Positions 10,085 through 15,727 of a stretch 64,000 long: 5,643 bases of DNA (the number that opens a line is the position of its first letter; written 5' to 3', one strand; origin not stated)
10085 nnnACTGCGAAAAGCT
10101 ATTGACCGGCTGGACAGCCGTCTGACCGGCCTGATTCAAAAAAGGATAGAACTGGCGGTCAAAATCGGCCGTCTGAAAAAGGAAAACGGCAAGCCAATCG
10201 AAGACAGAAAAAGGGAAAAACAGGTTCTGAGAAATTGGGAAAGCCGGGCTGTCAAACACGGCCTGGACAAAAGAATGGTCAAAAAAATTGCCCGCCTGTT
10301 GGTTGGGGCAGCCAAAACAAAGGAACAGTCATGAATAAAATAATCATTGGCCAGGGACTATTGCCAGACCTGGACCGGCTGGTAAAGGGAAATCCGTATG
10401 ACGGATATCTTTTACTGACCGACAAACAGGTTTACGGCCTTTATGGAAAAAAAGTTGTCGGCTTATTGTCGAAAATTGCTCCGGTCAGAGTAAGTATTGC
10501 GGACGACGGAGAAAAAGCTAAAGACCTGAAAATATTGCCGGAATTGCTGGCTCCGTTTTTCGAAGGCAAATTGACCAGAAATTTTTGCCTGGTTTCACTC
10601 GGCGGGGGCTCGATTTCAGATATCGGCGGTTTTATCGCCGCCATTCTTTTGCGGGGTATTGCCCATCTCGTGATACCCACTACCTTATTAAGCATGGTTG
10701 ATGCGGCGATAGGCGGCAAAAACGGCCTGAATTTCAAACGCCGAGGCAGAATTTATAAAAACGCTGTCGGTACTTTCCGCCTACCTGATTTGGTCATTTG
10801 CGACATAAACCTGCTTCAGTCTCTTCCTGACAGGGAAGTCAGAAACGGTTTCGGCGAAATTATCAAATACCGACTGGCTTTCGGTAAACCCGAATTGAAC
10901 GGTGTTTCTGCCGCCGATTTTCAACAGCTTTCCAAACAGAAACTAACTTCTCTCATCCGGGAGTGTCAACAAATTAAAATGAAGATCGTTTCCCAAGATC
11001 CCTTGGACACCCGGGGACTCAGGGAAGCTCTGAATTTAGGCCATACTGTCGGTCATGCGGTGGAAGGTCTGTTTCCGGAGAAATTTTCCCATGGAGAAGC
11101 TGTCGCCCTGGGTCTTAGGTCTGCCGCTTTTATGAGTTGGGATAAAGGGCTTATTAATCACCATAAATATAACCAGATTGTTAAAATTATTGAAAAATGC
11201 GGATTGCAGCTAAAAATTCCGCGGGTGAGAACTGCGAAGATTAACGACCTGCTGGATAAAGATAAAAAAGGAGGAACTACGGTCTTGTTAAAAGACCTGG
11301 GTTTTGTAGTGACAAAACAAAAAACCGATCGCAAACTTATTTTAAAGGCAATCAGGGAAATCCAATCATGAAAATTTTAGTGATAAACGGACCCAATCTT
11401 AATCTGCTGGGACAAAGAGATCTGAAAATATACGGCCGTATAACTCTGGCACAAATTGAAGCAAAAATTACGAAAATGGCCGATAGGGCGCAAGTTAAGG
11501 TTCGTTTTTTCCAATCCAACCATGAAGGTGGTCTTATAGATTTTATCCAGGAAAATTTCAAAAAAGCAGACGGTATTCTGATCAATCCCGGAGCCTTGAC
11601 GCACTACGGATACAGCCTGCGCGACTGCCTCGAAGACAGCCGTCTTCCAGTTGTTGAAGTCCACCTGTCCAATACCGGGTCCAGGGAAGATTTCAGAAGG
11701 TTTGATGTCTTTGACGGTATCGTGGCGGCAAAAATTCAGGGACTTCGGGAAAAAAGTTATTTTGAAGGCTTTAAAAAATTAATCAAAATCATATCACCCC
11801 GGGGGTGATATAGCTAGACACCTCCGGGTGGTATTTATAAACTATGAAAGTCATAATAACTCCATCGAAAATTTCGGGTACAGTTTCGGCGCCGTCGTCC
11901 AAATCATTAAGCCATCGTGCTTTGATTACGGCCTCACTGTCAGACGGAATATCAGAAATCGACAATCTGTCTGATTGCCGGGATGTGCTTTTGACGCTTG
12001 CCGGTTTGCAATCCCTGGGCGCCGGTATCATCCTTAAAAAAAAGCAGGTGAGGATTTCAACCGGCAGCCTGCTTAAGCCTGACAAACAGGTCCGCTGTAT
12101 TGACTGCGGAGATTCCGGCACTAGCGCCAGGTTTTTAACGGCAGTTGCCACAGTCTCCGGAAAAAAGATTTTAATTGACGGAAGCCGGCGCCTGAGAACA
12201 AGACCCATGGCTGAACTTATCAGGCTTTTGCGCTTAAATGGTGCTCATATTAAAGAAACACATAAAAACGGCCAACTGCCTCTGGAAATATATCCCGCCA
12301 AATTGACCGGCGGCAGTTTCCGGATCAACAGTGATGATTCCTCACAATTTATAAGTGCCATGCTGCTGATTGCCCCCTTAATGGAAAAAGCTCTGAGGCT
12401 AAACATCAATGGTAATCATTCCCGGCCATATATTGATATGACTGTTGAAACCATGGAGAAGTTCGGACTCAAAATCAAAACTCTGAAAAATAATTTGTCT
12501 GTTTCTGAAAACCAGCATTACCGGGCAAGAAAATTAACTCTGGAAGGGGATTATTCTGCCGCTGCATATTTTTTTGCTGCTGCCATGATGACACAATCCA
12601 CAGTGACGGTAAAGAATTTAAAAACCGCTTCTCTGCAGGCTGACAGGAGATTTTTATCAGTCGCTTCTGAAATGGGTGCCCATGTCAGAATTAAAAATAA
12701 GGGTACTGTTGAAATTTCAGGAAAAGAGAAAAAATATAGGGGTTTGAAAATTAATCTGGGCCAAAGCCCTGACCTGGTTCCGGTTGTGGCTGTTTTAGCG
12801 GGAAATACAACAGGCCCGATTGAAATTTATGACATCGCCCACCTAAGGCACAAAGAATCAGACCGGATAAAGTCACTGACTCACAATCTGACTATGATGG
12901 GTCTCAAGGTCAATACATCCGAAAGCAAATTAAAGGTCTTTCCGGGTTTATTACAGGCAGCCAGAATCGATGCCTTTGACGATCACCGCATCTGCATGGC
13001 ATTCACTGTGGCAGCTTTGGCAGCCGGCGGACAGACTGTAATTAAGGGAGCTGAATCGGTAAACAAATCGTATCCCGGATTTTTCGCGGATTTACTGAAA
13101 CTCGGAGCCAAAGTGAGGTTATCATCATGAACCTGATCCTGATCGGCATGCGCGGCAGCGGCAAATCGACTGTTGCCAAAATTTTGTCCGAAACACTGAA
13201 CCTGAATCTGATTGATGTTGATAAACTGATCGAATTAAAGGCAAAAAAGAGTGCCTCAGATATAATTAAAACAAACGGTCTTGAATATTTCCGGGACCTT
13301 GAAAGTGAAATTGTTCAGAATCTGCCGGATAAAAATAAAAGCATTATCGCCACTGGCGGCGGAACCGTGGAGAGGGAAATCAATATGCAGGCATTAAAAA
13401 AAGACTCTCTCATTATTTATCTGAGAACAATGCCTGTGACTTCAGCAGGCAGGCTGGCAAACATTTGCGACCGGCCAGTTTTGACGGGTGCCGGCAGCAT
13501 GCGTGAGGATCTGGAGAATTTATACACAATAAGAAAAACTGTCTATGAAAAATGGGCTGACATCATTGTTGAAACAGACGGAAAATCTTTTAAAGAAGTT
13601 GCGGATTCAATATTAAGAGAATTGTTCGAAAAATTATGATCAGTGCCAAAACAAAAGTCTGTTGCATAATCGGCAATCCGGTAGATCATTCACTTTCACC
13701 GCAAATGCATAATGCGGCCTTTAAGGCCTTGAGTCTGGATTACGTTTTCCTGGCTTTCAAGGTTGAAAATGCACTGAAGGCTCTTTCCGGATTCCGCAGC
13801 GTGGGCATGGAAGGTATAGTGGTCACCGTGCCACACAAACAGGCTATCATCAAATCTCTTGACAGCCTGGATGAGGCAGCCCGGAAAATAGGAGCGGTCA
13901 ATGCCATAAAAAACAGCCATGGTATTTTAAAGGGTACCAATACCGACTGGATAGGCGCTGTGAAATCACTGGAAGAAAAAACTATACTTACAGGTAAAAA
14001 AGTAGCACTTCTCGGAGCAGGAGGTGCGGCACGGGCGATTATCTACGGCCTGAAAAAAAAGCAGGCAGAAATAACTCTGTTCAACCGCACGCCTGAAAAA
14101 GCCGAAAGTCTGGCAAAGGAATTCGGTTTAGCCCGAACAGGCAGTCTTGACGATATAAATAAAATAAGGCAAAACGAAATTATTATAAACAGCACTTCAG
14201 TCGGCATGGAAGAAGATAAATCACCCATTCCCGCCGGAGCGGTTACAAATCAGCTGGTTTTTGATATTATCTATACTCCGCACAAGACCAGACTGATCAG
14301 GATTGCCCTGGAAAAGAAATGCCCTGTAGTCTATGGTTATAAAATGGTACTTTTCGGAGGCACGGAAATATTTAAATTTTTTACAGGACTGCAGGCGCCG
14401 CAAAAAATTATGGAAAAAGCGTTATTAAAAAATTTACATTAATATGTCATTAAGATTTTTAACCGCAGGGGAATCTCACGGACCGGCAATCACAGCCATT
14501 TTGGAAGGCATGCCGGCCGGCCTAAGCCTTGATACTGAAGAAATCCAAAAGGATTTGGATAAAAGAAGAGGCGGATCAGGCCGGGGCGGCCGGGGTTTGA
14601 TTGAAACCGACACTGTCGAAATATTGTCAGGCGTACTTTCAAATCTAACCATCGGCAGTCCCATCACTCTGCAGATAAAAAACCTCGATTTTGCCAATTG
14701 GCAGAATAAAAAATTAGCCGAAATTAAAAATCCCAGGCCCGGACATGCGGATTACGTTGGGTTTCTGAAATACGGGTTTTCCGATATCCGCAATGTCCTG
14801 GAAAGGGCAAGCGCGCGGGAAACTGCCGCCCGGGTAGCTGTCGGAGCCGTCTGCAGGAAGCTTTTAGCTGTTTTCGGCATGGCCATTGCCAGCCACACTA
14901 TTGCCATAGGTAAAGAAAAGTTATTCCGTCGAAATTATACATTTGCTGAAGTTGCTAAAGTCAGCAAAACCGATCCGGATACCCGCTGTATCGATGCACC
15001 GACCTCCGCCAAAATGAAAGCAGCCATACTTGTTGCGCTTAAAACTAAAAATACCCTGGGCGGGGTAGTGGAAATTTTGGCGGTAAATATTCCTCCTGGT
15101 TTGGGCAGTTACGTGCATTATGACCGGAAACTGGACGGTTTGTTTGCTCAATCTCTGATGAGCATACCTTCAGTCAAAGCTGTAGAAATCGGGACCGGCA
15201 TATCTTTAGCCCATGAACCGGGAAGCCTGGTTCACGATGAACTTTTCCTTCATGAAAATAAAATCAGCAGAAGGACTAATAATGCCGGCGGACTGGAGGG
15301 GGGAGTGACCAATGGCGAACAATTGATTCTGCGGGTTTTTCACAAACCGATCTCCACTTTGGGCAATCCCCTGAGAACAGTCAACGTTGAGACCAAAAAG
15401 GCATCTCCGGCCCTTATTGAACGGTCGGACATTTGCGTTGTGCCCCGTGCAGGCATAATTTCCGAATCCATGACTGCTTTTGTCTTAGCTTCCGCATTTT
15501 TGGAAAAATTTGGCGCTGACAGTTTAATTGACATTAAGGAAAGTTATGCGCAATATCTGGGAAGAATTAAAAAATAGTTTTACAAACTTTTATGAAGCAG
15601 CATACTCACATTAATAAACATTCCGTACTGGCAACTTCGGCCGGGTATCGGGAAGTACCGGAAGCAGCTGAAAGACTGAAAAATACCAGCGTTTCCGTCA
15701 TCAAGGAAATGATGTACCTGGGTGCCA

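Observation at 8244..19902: Twelve-gene phenylalanine supra-operon: complete shikimate pathway, Phe branch, aminotransferase and PheRS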

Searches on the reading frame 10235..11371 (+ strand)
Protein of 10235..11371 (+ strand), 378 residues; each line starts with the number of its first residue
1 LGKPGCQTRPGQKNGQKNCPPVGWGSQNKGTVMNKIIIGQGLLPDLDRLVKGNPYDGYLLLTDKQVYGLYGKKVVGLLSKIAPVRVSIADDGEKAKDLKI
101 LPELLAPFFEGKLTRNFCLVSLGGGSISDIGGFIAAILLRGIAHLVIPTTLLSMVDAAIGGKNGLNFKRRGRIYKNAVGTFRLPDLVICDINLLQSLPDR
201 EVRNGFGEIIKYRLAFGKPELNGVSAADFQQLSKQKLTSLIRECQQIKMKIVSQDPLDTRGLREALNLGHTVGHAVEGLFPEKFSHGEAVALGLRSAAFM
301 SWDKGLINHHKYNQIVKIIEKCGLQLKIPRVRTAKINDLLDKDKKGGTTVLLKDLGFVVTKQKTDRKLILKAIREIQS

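Call 3: search_protein_families(library=pfam, proteins=[window:10235-11371:+])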
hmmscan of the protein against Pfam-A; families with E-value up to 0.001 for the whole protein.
window:10235-11371:+ (378 aa): 4 families
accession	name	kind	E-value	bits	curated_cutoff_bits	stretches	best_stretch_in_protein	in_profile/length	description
PF01761.26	DHQ_synthase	-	1.6e-34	118.4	24.2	1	89-203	4-114/115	3-dehydroquinate synthase N-terminal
PF24621.2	DHQS_C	-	1.3e-31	109.9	27.6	1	205-345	1-143/144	3-dehydroquinate synthase C-terminal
PF13685.12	Fe-ADH_2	-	3.9e-06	27.4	28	1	38-151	2-108/149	Iron-containing alcohol dehydrogenase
PF00465.25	Fe-ADH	-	0.00023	21.2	31.3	1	34-150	2-130/168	Iron-containing alcohol dehydrogenase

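Call 4: search_protein_families(library=ncbifam, proteins=[window:10235-11371:+])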
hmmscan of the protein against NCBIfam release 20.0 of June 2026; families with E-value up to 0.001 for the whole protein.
window:10235-11371:+ (378 aa): 6 families
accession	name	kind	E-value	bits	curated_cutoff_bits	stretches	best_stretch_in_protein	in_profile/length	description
TIGR01357.1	aroB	equivalog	7.3e-82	275.3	305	1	35-369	2-339/344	3-dehydroquinate synthase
TIGR04425.1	P_lya_rel_AroB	hypoth_equivalog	5.3e-62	209.9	400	1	59-362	29-322/348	AroB-related putative sugar phosphate phospholyase (cyclizing)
NF010556.0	PRK13951.1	equivalog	1.1e-45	156.5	560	1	73-347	195-461/492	bifunctional shikimate kinase AroK/3-dehydroquinate synthase AroB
NF004852.0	PRK06203.1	equivalog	3.9e-44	151.1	333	1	88-377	93-392/407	3-dehydroquinate synthase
NF010627.0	PRK14021.1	equivalog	5.6e-37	127.3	565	1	36-369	191-533/542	bifunctional shikimate kinase/3-dehydroquinate synthase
NF002022.0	PRK00843.1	equivalog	4.9e-07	29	413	1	34-212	12-175/350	NAD(P)-dependent glycerol-1-phosphate dehydrogenase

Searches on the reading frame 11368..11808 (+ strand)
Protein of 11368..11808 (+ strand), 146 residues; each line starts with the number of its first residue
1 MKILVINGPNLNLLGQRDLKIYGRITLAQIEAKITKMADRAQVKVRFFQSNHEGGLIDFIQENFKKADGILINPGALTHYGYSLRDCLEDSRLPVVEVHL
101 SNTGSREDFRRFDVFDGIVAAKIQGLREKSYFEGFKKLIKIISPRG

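Call 3: search_protein_families(library=pfam, proteins=[window:11368-11808:+])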
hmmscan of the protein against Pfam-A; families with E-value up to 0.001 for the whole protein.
window:11368-11808:+ (146 aa): 1 family
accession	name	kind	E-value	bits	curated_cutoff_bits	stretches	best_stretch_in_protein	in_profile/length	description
PF01220.24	DHquinase_II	-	3.9e-48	163.1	23.3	1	2-138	1-137/138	Dehydroquinase class II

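Call 4: search_protein_families(library=ncbifam, proteins=[window:11368-11808:+])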
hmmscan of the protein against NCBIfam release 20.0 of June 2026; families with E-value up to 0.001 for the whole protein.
window:11368-11808:+ (146 aa): 5 families
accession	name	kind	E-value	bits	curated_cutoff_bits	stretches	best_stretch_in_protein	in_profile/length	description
NF003805.0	PRK05395.1-2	subfamily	7.9e-50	168.2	146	1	1-142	2-143/147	type II 3-dehydroquinate dehydratase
NF003807.0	PRK05395.1-4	subfamily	8.8e-49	164.9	130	1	1-141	4-144/148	type II 3-dehydroquinate dehydratase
TIGR01088.1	aroQ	equivalog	5.7e-47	158.9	169.85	1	2-141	1-140/141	type II 3-dehydroquinate dehydratase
NF003806.0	PRK05395.1-3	subfamily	3.3e-44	149.9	171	1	2-142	4-144/149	type II 3-dehydroquinate dehydratase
NF003804.0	PRK05395.1-1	subfamily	1.6e-40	138.2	195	1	2-140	6-145/151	type II 3-dehydroquinate dehydratase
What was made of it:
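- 11368..11808 (+): aroQ, type II 3-dehydroquinate dehydratase. calls 3, 4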

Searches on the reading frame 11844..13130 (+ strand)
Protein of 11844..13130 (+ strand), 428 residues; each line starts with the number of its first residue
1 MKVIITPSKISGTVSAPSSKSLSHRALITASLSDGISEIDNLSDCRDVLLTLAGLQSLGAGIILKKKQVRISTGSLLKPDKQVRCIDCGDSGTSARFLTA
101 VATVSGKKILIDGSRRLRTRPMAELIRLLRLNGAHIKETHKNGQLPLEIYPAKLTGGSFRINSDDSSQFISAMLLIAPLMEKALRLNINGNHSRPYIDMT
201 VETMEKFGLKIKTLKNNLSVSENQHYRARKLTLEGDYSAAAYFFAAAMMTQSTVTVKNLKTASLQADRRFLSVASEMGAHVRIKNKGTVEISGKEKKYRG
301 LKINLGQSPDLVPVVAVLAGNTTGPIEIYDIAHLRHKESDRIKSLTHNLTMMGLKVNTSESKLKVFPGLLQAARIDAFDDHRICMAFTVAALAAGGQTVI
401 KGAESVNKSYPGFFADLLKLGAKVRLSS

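Call 3: search_protein_families(library=pfam, proteins=[window:11844-13130:+])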
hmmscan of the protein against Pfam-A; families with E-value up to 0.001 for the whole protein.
window:11844-13130:+ (428 aa): 1 family
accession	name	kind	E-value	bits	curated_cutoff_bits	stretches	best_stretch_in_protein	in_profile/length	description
PF00275.25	EPSP_synthase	-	5.7e-103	345.3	22.8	1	6-417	3-417/417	EPSP synthase (3-phosphoshikimate 1-carboxyvinyltransferase)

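Call 4: search_protein_families(library=ncbifam, proteins=[window:11844-13130:+])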
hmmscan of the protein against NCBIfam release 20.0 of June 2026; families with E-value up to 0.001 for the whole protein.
window:11844-13130:+ (428 aa): 6 families
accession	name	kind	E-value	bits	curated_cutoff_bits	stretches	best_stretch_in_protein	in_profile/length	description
TIGR01356.1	aroA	equivalog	3.1e-117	391.9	287.25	1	12-422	1-414/415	3-phosphoshikimate 1-carboxyvinyltransferase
NF008816.0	PRK11860.1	equivalog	1.7e-74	251.2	943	1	9-421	14-436/662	bifunctional 3-phosphoshikimate 1-carboxyvinyltransferase/cytidylate kinase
NF011381.1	PRK14806.1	equivalog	5.7e-54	183.5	902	1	6-424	307-730/733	bifunctional prephenate dehydrogenase/3-phosphoshikimate 1-carboxyvinyltransferase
NF006873.0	PRK09369.1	subfamily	5.6e-24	84.6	297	1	4-426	6-416/419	UDP-N-acetylglucosamine 1-carboxyvinyltransferase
TIGR01072.1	murA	equivalog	2.5e-23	82.5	392.7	1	5-424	7-414/416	UDP-N-acetylglucosamine 1-carboxyvinyltransferase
NF009470.0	PRK12830.1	equivalog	3.7e-15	55.6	552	1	7-426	9-414/417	UDP-N-acetylglucosamine 1-carboxyvinyltransferase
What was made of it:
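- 11844..13130 (+): aroA, EPSP synthase. TIGR01356 392 bits (call 4)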

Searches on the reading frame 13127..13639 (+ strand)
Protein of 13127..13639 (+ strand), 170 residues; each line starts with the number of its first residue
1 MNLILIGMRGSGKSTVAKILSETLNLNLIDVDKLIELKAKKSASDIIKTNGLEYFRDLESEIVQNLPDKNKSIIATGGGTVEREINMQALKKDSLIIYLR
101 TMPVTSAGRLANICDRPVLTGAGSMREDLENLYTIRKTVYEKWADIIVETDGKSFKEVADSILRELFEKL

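Call 3: search_protein_families(library=pfam, proteins=[window:13127-13639:+])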
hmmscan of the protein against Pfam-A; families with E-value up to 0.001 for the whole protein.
window:13127-13639:+ (170 aa): 5 families
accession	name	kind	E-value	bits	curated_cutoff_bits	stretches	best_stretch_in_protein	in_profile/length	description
PF01202.28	SKI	-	8.6e-42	143.4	22.1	1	9-166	1-158/159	Shikimate kinase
PF13238.12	AAA_18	-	1.1e-05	26.3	29.4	1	4-111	2-109/128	AAA domain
PF13671.12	AAA_33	-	7.8e-05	23.4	27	1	3-72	2-72/143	AAA domain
PF02224.24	Cytidylate_kin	-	0.00019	21.6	26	0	9-91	7-86/211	Cytidylate kinase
PF13207.12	AAA_17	-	0.00055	20.7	27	1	7-77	2-78/136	AAA domain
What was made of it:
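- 13127..13639 (+): aroK, shikimate kinase. Pfam SKI (call 3)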

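Call 4: search_protein_families(library=ncbifam, proteins=[window:13127-13639:+])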
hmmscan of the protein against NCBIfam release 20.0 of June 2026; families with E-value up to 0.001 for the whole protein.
window:13127-13639:+ (170 aa): 22 families
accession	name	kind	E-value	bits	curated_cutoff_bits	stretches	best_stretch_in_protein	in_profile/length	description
NF010553.0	PRK13947.1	equivalog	5e-34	118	204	1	2-166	3-165/173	shikimate kinase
NF040667.1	hom_kin_desulfo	exception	7.3e-32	110.5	197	1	3-166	3-162/163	homoserine kinase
NF003456.0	PRK05057.1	equivalog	2.4e-30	105.7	195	1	2-166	6-170/173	shikimate kinase AroK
NF010554.0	PRK13948.1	equivalog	2.2e-29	102.4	217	1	4-168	14-175/192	shikimate kinase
NF002988.0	PRK03731.1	equivalog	2.9e-29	102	161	1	3-167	5-169/174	shikimate kinase AroL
NF010552.0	PRK13946.1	equivalog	3.5e-29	101.8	186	1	2-168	25-189/198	shikimate kinase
NF010556.0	PRK13951.1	equivalog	7.5e-27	94.3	560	1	1-148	1-143/492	bifunctional shikimate kinase AroK/3-dehydroquinate synthase AroB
NF006015.0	PRK08154.1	subfamily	4.9e-23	81.8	204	1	4-164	140-300/314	anaerobic benzoate catabolism transcriptional regulator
NF010555.0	PRK13949.1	equivalog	1.1e-22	81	180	1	3-168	4-171/175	shikimate kinase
NF006610.0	PRK09169.1-4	subfamily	7.2e-22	75.9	4299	1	3-166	2868-3029/3056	hypothetical protein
NF010627.0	PRK14021.1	equivalog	1e-18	67.1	565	1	4-164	10-172/542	bifunctional shikimate kinase/3-dehydroquinate synthase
NF001866.0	PRK00625.1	equivalog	5e-15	56.1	142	1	1-111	1-114/173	shikimate kinase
TIGR02173.1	cyt_kin_arch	equivalog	1.3e-06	28.5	102.1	1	1-117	1-114/169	(d)CMP kinase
NF005994.0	PRK08118.1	equivalog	3.3e-06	27.2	215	1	3-35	4-36/172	DNA topology modulation protein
NF003012.0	PRK03839.1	equivalog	2.6e-05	24.3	152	1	1-163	1-148/180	putative kinase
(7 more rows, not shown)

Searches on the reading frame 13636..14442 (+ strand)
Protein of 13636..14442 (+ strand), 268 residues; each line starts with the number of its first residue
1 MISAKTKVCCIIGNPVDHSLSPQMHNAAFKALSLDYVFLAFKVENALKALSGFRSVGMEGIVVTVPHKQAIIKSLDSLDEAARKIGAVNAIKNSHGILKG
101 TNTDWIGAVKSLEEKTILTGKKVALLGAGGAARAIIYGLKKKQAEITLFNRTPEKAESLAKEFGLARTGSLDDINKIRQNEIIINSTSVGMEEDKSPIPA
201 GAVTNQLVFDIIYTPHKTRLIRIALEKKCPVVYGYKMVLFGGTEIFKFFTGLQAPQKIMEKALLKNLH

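Call 3: search_protein_families(library=pfam, proteins=[window:13636-14442:+])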
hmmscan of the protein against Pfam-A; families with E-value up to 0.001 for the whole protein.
window:13636-14442:+ (268 aa): 3 families
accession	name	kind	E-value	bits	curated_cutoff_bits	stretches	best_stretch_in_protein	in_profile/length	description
PF08501.16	Shikimate_dh_N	-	8.7e-27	93.6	27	1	11-91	1-83/83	Shikimate dehydrogenase substrate binding domain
PF01488.26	Shikimate_DH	-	1.2e-11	45.3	24.3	1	118-188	10-84/138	Shikimate / quinate 5-dehydrogenase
PF03807.23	F420_oxidored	-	3.6e-08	34.3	21.6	1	122-184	1-64/94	NADP oxidoreductase coenzyme F420-dependent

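Call 4: search_protein_families(library=ncbifam, proteins=[window:13636-14442:+])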
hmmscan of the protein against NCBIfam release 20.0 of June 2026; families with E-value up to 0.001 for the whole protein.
window:13636-14442:+ (268 aa): 21 families
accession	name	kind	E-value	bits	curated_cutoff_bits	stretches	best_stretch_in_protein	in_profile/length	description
NF001319.0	PRK00258.3-3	equivalog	7.8e-78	261.3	252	1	2-266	2-273/279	shikimate dehydrogenase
TIGR00507.1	aroE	equivalog_domain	9e-69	231.6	200.2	1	7-267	1-269/270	shikimate dehydrogenase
NF001314.0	PRK00258.2-2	equivalog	5.2e-62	209.5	248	1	1-267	2-288/290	shikimate dehydrogenase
NF001322.0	PRK00258.3-6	equivalog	3.9e-57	193.7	285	1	7-265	6-265/272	shikimate dehydrogenase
NF001313.0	PRK00258.2-1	equivalog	1.2e-55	189.1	431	1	2-263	5-286/290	shikimate dehydrogenase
NF009200.0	PRK12548.1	subfamily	6.7e-53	179.9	432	1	2-260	5-284/289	shikimate dehydrogenase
NF001311.0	PRK00258.1-3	equivalog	3.5e-51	174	235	1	6-267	5-273/279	shikimate dehydrogenase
NF001315.0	PRK00258.2-4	equivalog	2.1e-50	171.5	413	1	2-266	3-282/284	shikimate dehydrogenase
NF001312.0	PRK00258.1-4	equivalog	2.5e-50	171.4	295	1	3-251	6-265/285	shikimate dehydrogenase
NF001316.0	PRK00258.2-5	equivalog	3.2e-50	170.9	247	1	7-263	2-257/263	shikimate dehydrogenase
NF001310.0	PRK00258.1-2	equivalog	1.7e-46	158.6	221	1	10-258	6-267/279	shikimate dehydrogenase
NF009201.0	PRK12549.1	subfamily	3.5e-45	154.3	235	1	7-263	8-280/286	shikimate dehydrogenase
NF009202.0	PRK12550.1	equivalog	5.5e-44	150.4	306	1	3-262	6-266/272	shikimate 5-dehydrogenase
NF009390.0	PRK12749.1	equivalog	5.5e-40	137.6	349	1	3-260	4-281/288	quinate/shikimate dehydrogenase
TIGR01809.1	Shik-DH-AROM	equivalog_domain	2e-39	135.4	196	1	7-263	6-282/282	shikimate dehydrogenase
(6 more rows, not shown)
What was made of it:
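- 13636..14442 (+): aroE, shikimate dehydrogenase. NF001319 261 bits (call 4)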

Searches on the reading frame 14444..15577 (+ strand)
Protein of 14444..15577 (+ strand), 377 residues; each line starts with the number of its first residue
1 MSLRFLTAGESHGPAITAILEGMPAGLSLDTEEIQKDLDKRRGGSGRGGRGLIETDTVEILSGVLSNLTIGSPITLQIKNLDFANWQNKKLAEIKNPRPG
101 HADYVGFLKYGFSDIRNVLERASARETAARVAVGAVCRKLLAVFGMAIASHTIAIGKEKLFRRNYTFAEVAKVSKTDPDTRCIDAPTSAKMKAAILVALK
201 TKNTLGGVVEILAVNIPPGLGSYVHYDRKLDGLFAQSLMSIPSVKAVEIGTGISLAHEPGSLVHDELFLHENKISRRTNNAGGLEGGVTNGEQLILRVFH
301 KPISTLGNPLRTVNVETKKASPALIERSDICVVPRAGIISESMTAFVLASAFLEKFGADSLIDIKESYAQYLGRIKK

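Call 3: search_protein_families(library=pfam, proteins=[window:14444-15577:+])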
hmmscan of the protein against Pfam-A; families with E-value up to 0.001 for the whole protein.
window:14444-15577:+ (377 aa): 1 family
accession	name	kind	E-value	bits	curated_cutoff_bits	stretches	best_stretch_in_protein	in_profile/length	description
PF01264.26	Chorismate_synt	-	9.3e-111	370.1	27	1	3-353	1-327/327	Chorismate synthase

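Call 4: search_protein_families(library=ncbifam, proteins=[window:14444-15577:+])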
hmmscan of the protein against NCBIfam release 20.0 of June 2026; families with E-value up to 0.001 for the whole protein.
window:14444-15577:+ (377 aa): 3 families
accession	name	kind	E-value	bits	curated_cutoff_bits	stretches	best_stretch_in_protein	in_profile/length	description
NF003793.1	PRK05382.1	equivalog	4.9e-122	407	321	1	4-354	1-344/344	chorismate synthase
TIGR00033.1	aroC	equivalog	3.4e-115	384.7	212.2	1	3-358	1-350/351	chorismate synthase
NF009113.0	PRK12463.1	equivalog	5.4e-110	368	799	1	3-371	1-383/390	chorismate synthase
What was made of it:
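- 14444..15577 (+): aroC, chorismate synthase. NF003793 407 bits (call 4)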
